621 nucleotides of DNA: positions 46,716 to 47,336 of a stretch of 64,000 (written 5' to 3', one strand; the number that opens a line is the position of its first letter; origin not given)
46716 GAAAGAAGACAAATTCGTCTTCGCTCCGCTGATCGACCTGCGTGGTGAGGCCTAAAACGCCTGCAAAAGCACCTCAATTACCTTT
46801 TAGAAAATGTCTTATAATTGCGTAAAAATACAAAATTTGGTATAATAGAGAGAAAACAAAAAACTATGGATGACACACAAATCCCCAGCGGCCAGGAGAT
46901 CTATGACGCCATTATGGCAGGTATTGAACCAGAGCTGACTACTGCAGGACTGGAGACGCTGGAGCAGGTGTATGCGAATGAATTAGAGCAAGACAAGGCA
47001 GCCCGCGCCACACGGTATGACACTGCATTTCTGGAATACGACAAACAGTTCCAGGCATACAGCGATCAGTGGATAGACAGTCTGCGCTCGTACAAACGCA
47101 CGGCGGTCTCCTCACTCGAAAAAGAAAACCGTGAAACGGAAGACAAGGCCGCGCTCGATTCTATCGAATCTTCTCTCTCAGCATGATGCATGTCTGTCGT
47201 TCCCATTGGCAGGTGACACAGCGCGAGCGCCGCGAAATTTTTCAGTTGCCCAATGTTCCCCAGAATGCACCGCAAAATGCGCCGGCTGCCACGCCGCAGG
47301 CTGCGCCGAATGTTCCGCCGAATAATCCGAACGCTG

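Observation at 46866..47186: Small proteins F and M are clear paralogs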

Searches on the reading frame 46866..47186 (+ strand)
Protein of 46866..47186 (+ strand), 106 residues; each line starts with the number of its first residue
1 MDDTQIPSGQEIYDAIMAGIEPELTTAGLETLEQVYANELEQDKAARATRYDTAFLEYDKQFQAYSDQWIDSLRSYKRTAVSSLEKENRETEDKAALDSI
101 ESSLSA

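Call 6: search_protein_families(library=pfam, proteins=[window:46866-47186:+], max_evalue=0.1)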
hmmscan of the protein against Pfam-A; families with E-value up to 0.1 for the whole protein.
window:46866-47186:+ (106 aa): 0 families

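Call 7: search_protein_families(library=ncbifam, proteins=[window:46866-47186:+], max_evalue=0.01)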
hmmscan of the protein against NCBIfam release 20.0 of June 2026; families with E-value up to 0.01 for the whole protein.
window:46866-47186:+ (106 aa): 0 families

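Call 9: find_encoding_contigs(protein=window:46866-47186:+, flank=10000, max_places=6)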
Protein window:46866-47186:+ (106 aa): 3 contigs read that carry it; 3 places shown.
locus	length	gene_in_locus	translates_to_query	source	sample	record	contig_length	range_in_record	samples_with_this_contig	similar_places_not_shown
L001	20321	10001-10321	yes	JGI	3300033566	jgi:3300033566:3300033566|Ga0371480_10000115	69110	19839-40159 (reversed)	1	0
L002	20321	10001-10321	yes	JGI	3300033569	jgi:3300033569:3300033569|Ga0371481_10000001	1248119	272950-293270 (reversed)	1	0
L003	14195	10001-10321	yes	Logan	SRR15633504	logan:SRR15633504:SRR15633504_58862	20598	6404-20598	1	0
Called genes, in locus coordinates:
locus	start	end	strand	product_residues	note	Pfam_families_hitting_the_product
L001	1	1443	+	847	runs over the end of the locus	-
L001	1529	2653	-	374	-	-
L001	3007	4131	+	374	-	PF00988:CPSase_sm_chain, PF00117:GATase, PF07722:Peptidase_C26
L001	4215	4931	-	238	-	PF00970:FAD_binding_6, PF00175:NAD_binding_1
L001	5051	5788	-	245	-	PF01996:F420_ligase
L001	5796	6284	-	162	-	-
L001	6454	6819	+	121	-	-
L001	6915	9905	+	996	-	-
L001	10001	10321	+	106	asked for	-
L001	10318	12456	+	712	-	-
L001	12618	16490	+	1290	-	PF04997:RNA_pol_Rpb1_1, PF00623:RNA_pol_Rpb1_2, PF04983:RNA_pol_Rpb1_3, PF05000:RNA_pol_Rpb1_4, PF04998:RNA_pol_Rpb1_5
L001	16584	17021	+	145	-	PF00164:Ribosom_S12_S23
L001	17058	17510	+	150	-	PF00177:Ribosomal_S7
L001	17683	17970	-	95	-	-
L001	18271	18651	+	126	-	-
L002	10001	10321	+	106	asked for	-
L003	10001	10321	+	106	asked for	-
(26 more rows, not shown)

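Call 10: find_homologous_proteins(query=A1, max_evalue=0.01)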
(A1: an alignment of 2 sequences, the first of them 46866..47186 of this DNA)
Query A1 (2 sequences) (106 aa, profile of the alignment): 10 proteins with E <= 0.01 among 30 candidates.
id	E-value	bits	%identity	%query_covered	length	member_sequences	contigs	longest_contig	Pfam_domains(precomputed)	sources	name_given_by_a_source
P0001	4.1e-56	206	30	92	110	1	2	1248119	-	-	-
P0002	3.0e-51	190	31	92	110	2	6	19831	-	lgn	-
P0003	1.2e-47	179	95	100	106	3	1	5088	-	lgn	-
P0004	2.0e-38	149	75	100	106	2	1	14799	-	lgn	-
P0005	4.6e-37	145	72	98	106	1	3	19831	-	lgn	-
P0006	8.9e-37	144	33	95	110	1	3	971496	-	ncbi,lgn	-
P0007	3.0e-34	136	67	98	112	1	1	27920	-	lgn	-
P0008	6.2e-29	119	28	84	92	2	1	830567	-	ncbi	-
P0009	9.1e-19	86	47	88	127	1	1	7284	-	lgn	-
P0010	1.1e-13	69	41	85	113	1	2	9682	-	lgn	-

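Call 12: find_encoding_contigs(protein=P0006, flank=10000, max_places=3)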
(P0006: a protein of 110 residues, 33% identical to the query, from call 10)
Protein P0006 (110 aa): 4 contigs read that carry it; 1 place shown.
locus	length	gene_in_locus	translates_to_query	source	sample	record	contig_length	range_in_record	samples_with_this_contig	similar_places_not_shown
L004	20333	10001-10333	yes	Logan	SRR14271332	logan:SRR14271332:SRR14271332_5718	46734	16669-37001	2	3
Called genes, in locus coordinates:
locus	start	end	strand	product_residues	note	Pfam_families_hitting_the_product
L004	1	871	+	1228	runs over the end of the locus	PF00932:LTD, PF00565:SNase, PF00932:LTD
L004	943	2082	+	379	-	-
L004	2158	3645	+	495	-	-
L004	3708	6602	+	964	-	-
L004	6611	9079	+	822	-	-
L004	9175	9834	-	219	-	-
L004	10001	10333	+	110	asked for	-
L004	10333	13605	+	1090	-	-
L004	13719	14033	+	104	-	-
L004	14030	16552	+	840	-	-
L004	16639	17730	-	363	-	-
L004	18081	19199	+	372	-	PF00988:CPSase_sm_chain, PF00117:GATase, PF07722:Peptidase_C26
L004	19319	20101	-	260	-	PF00970:FAD_binding_6, PF00175:NAD_binding_1, PF08030:NAD_binding_6 (faint)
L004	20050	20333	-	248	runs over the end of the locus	PF01996:F420_ligase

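Call 13: find_encoding_contigs(protein=P0008, flank=10000, max_places=3)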
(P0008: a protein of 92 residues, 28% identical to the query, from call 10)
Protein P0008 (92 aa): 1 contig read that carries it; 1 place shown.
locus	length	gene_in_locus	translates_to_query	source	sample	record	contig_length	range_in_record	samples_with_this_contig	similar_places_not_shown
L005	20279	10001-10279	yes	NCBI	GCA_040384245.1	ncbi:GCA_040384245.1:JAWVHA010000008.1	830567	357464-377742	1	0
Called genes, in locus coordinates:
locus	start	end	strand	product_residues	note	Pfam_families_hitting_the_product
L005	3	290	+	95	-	-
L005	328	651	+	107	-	-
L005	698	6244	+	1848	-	-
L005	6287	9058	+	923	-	-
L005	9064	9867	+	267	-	-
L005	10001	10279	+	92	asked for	-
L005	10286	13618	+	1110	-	-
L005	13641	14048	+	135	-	-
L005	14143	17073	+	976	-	-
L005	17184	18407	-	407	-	-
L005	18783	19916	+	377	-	PF00988:CPSase_sm_chain, PF00117:GATase, PF07722:Peptidase_C26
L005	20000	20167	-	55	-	-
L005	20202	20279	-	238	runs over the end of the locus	PF00970:FAD_binding_6, PF00175:NAD_binding_1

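Call 14: find_related_loci(query=A2, collection=genome_contigs, flank=10000)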
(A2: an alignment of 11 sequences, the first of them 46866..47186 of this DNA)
Query A2 (106 aa) in genome_contigs; peptide patterns used: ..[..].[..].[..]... (x = any residue, [..] = any of these).
26 stretches matched a pattern; 3 encode a relative of the query (tblastn E <= 1e-3); 3 distinct loci.
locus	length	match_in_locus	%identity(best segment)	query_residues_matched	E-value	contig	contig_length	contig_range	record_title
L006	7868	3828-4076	43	2-84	2e-18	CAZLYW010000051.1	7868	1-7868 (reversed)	MAG TPA_asm: uncultured Candidatus Peribacteria bacterium isolate binchicken_co21_414 genome assembly, contig: NODE_9267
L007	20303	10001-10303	32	3-104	2e-13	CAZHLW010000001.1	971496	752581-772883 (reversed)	MAG TPA_asm: uncultured Candidatus Peribacteria bacterium isolate SRP292972_co3_23 genome assembly, contig: NODE_3_lengt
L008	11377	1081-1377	36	5-104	1e-18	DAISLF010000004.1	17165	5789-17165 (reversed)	MAG TPA_asm: Candidatus Peribacteria bacterium isolate CTOTU41302 NODE_1755_length_17165_cov_4.432613, whole genome shot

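Call 20: search_protein_families(library=pfam, proteins=[L006:2176-3783:-, L006:3822-4142:+, L006:4139-5008:-, L006:5005-6804:-, L008:93-1016:+, L008:1036-1392:+, L008:1392-1910:+, L008:1914-2723:-, L008:2795-3808:-, L006:1454-2056:+], max_evalue=0.001)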
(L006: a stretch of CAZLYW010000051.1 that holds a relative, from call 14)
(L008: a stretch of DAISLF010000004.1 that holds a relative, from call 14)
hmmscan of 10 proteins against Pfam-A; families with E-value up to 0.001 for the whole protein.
L006:2176-3783:- (535 aa): 1 family
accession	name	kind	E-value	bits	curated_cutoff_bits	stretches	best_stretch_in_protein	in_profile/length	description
PF13231.12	PMT_2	-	0.00063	20.4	26.1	0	100-255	21-160/160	Dolichyl-phosphate-mannose-protein mannosyltransferase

L006:3822-4142:+ (106 aa): 0 families

L006:4139-5008:- (289 aa): 0 families

L006:5005-6804:- (599 aa): 3 families
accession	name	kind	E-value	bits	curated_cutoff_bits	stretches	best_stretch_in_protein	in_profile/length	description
PF00152.25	tRNA-synt_2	-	4.1e-112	374.7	25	1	133-571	1-308/308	tRNA synthetases class II (D, K and N)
PF02938.19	GAD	-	4.1e-22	78.7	23.4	1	329-418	5-95/95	GAD domain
PF01336.31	tRNA_anti-codon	-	2.6e-17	63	27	1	33-109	2-68/75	OB-fold nucleic acid binding domain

L008:93-1016:+ (307 aa): 0 families

L008:1036-1392:+ (118 aa): 0 families

L008:1392-1910:+ (172 aa): 0 families

L008:1914-2723:- (269 aa): 1 family
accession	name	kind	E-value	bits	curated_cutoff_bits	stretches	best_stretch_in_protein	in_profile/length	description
PF01520.23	Amidase_3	-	1e-10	42.4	27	1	5-190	1-167/174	N-acetylmuramoyl-L-alanine amidase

L008:2795-3808:- (337 aa): 1 family
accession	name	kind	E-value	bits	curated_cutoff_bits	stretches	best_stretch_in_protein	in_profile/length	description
PF24827.1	AstE_AspA_cat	-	6.1e-07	29.6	25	1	40-147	4-105/192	Succinylglutamate desuccinylase/Aspartoacylase catalytic domain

L006:1454-2056:+ (200 aa): 2 families
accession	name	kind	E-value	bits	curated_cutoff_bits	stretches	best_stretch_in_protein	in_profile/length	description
PF08123.19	DOT1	-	4.4e-18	66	23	1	36-174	22-162/205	Histone methylation protein DOT1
PF13847.12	Methyltransf_31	-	0.00062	19.9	27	0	57-167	4-109/145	Methyltransferase domain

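Call 22: find_encoding_contigs(protein=P0007, flank=10000, max_places=2)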
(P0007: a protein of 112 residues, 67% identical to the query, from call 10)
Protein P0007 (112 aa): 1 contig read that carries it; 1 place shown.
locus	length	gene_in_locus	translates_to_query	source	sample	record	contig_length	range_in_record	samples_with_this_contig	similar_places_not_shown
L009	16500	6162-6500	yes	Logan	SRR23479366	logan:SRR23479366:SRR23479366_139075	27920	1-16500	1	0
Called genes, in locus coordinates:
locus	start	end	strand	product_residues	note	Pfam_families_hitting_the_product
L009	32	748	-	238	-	PF00970:FAD_binding_6, PF00175:NAD_binding_1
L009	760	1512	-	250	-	PF01996:F420_ligase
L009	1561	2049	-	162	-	-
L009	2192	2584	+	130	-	-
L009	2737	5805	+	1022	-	-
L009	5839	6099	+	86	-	-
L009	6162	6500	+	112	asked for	-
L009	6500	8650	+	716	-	-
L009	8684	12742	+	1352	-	PF04997:RNA_pol_Rpb1_1, PF00623:RNA_pol_Rpb1_2, PF04983:RNA_pol_Rpb1_3, PF05000:RNA_pol_Rpb1_4, PF04998:RNA_pol_Rpb1_5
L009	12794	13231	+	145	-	PF00164:Ribosom_S12_S23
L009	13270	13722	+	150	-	PF00177:Ribosomal_S7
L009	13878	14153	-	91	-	-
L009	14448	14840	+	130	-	-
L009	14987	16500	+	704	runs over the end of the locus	PF00009:GTP_EFTU, PF03144:GTP_EFTU_D2, PF22042:EF-G_D2, PF14492:EFG_III, PF16658:RF3_C, PF03764:EFG_IV, PF00679:EFG_C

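Call 23: find_encoding_contigs(protein=P0010, flank=10000, max_places=2)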
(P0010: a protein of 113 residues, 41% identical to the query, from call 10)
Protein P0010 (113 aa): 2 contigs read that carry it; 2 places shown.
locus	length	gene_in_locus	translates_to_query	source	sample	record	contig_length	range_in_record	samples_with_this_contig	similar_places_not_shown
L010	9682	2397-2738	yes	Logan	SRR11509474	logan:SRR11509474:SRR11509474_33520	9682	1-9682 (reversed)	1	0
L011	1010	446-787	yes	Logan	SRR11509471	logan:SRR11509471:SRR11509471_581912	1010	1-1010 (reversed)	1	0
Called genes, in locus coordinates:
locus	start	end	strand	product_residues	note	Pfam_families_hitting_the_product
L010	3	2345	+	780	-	?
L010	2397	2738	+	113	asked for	-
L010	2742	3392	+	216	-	-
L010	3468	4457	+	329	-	-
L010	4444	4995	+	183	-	-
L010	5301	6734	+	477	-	PF01368:DHH, PF02272:DHHA1 (weak), PF17768:RecJ_OB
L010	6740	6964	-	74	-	PF13560:HTH_31, PF01381:HTH_3, PF04545:Sigma70_r4 (weak), PF12844:HTH_19, PF13443:HTH_26 (weak)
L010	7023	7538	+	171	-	PF00011:HSP20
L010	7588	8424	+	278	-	PF00483:NTP_transferase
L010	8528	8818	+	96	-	-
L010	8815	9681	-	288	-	?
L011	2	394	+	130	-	?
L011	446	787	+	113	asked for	-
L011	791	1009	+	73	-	?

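Call 24: find_encoding_contigs(protein=P0009, flank=10000, max_places=2)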
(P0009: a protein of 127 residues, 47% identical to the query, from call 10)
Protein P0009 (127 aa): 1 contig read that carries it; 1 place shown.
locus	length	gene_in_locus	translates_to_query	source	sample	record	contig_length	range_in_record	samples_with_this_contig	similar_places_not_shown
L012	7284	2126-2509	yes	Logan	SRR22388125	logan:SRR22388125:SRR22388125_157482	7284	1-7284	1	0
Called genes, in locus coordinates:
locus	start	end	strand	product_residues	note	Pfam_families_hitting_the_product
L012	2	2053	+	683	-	?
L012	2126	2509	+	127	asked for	-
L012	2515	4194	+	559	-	-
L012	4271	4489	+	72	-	PF01197:Ribosomal_L31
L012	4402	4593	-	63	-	-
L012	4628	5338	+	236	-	PF01628:HrcA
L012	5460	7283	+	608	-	?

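Call 27: search_protein_representatives(alignment_id=A2)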
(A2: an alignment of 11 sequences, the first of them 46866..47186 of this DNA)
Query: 11 sequences, 110 profile positions. Proteins with E-value up to 0.001 (for the whole library): 910; up to 1e-10: 742; up to 1e-30: 3. The best 150 are listed.
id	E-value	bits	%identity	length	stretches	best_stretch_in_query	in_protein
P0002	1.0e-42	161.1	-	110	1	1-109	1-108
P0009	8.4e-39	148.5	-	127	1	1-109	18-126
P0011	1.5e-32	128.4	-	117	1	3-107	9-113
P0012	1.6e-28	115.3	-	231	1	6-106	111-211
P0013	2.2e-28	114.9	-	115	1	7-108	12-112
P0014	3.1e-28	114.5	-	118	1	3-107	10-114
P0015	4.2e-28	114.0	-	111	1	1-109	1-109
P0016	5.5e-28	113.7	-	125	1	3-107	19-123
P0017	5.6e-28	113.6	-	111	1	1-109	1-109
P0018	6.7e-28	113.4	-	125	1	6-109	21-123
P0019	7.4e-28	113.2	-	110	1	4-107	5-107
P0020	1.0e-27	112.8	-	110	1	8-107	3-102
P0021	1.3e-27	112.4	-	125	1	5-107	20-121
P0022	1.5e-27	112.2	-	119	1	8-108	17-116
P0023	9.1e-27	109.7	-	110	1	11-102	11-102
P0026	1.6e-26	109.0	-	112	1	2-108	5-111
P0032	3.1e-26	108.0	-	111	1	8-104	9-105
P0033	3.4e-26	107.9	-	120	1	8-109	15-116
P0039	8.8e-26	106.5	-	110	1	4-109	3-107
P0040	9.0e-26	106.5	-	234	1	8-108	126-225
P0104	2.2e-23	98.8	-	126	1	14-107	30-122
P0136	1.3e-22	96.4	-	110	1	10-108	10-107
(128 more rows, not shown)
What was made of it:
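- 910 representatives, 742 at E<=1e-10 (call 27).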

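Call 28: predict_structure(alignment_id=A2)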
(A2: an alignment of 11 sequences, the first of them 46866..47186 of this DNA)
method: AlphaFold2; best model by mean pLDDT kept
length: 106 residues; sequences in the alignment: 11
mean_pLDDT: 86.1   pTM: 0.64
mean pLDDT of the five models: 86.1, 84.7, 84.1, 80.7, 78.5
residues with pLDDT >= 90: 51; 70-90: 50; 50-70: 3; < 50: 2
segments of 3 or more residues with pLDDT < 50: none
pLDDT, mean of each block of 10 residues (from residue 1): 69 95 92 88 93 97 93 84 77 79 74
secondary structure, 60 per line:
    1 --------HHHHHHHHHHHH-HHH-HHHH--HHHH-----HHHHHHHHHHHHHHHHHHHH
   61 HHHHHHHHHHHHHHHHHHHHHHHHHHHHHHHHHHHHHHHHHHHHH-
elements in order: H9-20 H26-29 H32-35 H41-105
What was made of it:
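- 46866..47186 (+): M: 106-aa acidic (pI 4.2) helical protein, a member of the new small-protein family (rpoC-linked orthologous group). The AF2 model has pLDDT 86, with short N-terminal helices and one helix spanning residues 41-105 (call 28).
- On WXG100 / Esx: The AF2 model shows three short helices and one continuous helix spanning residues 41-105, not a hairpin (call 28).
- On Type III secretion class I chaperones (CesT/SycE type): The AF2 model is all-helical (call 28).
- Closest known: PE/PPE gene pairs of mycobacterial type VII secretion. Different: No helical hairpin is predicted (call 28).
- The AF2 model is not a helical hairpin (call 28).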

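Call 31: search_protein_families(library=pfam, alignment_id=A3, max_evalue=0.01)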
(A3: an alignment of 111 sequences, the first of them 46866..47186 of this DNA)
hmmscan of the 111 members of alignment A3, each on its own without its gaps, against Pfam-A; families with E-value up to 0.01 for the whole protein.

A. member 1, window:46866-47186:+ (106 aa): 0 families

B. families by the number of members that match (of 111 scanned): 27 families (the first 25 are shown)
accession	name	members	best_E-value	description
PF04011.17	LemA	5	0.0027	LemA family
PF21810.3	DUF6880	3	0.0011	Family of unknown function (DUF6880)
PF05013.17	FGase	3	0.0041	N-formylglutamate amidohydrolase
PF11527.13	ARL2_Bind_BART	2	0.00018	The ARF-like 2 binding protein BART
PF06013.18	WXG100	2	0.0012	Proteins of 100 residues with WXG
PF12998.12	ING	2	0.0016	Inhibitor of growth proteins N-terminal histone-binding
PF14747.11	DUF4473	2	0.003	Domain of unknown function (DUF4473)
PF24211.1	DUF7432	2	0.0047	Family of unknown function (DUF7432)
PF03690.18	MYG1_exonuc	1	0.00071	Uncharacterised protein family (UPF0160)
PF13525.12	YfiO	1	0.0011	Outer membrane lipoprotein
PF24585.1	YunG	1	0.0014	YunG protein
PF15035.11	Rootletin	1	0.0017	Ciliary rootlet component, centrosome cohesion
PF19795.4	DUF6279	1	0.0019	Family of unknown function (DUF6279)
PF24074.1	DUF7366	1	0.0037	Domain of unknown function (DUF7366)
PF13851.11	GAS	1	0.005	Growth-arrest specific micro-tubule binding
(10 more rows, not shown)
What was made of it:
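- Two of 111 members give weak WXG100 hits at E about 1e-3 (call 31). The WXG100 hits are below the Pfam threshold and few (call 31).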

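Call 32: search_solved_structures(query=A3, max_evalue=1, show_alignments=2)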
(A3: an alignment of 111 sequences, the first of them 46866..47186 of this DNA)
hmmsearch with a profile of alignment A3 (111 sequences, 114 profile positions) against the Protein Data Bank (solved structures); distinct sequences matched with E-value up to 1: 5.
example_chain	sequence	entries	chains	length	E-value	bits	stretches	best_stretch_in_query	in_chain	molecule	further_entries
8i23_D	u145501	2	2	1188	0.57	13.5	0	37-92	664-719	DNA-directed RNA polymerase subunit beta'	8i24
7pwg_G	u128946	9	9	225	0.6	13.4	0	22-56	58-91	60S ribosomal protein L7a | Ribosomal protein L7a | 60S ribosomal protein eL8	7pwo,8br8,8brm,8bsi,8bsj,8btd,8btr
9uxb_A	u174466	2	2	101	0.73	13.2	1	38-103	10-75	Transcription activator BRG1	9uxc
2kck_A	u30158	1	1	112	0.82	13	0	56-108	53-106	TPR repeat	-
8sgx_C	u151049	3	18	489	1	12.7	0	43-64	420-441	Propionyl-coa carboxylase beta chain, putative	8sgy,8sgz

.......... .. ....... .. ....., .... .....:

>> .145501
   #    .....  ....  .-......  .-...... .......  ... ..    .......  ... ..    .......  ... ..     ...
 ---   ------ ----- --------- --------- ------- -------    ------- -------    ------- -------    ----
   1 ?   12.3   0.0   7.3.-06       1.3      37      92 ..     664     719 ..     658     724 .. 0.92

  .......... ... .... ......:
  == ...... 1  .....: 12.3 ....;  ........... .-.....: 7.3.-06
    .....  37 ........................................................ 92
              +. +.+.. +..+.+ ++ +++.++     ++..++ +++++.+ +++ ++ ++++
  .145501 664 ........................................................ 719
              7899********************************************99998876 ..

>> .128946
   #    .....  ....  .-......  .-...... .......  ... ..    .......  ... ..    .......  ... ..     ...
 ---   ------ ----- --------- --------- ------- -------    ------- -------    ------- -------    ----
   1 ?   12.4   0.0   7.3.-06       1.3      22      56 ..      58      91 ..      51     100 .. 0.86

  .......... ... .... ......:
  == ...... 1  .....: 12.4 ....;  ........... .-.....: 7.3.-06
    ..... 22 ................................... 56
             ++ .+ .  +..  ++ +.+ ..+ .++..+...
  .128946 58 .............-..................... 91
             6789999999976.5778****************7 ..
